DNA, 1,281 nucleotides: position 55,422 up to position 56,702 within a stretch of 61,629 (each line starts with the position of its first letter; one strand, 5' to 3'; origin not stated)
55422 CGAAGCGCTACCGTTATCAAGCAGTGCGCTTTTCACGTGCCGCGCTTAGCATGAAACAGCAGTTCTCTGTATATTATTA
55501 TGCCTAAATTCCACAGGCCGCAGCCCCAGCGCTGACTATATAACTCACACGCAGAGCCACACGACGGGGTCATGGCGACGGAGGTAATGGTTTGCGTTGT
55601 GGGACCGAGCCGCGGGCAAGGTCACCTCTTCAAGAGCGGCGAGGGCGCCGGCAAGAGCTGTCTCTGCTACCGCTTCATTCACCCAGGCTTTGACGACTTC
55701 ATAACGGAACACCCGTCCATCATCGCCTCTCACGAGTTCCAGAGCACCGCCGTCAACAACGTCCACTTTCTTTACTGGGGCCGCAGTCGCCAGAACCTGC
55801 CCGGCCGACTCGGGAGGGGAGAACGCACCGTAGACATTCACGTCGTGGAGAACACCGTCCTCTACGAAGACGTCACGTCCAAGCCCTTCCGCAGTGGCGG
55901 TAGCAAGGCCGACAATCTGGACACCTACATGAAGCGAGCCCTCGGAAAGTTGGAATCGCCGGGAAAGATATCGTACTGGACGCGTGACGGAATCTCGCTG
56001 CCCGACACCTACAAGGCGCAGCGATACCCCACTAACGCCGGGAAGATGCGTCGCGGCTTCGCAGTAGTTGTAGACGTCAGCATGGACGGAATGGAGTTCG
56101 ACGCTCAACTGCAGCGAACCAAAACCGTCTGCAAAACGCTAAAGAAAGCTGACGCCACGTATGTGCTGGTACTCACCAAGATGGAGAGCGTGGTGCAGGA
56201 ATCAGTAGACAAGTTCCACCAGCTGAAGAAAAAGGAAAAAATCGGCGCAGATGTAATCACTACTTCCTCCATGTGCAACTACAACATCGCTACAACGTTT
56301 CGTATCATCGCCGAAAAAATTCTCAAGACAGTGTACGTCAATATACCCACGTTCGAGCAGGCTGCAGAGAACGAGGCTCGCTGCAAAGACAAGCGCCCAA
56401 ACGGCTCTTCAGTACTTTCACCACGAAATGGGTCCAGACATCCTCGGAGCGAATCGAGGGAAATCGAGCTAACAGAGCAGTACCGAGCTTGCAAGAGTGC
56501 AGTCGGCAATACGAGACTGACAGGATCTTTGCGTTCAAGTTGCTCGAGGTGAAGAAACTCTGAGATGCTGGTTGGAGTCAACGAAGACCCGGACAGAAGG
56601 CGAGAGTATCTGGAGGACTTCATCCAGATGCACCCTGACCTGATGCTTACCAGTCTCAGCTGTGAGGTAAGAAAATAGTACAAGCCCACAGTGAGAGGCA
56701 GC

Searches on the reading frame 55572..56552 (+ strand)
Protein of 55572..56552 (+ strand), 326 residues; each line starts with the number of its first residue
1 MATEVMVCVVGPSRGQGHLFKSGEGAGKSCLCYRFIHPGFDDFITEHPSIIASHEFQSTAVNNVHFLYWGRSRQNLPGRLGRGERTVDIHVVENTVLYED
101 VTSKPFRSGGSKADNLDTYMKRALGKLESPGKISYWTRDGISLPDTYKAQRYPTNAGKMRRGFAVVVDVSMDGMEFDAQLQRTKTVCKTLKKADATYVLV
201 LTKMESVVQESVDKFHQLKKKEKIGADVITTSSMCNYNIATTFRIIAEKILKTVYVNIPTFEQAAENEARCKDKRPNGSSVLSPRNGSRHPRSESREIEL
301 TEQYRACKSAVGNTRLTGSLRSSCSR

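Call 33: search_protein_families(library=pfam, proteins=[window:55572-56552:+], max_evalue=0.01)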
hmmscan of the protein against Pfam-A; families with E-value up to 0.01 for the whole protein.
window:55572-56552:+ (326 aa): 1 family
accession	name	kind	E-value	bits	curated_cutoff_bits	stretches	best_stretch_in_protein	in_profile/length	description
PF00071.28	Ras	-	0.0012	18.9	21.6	0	176-251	87-161/162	Ras family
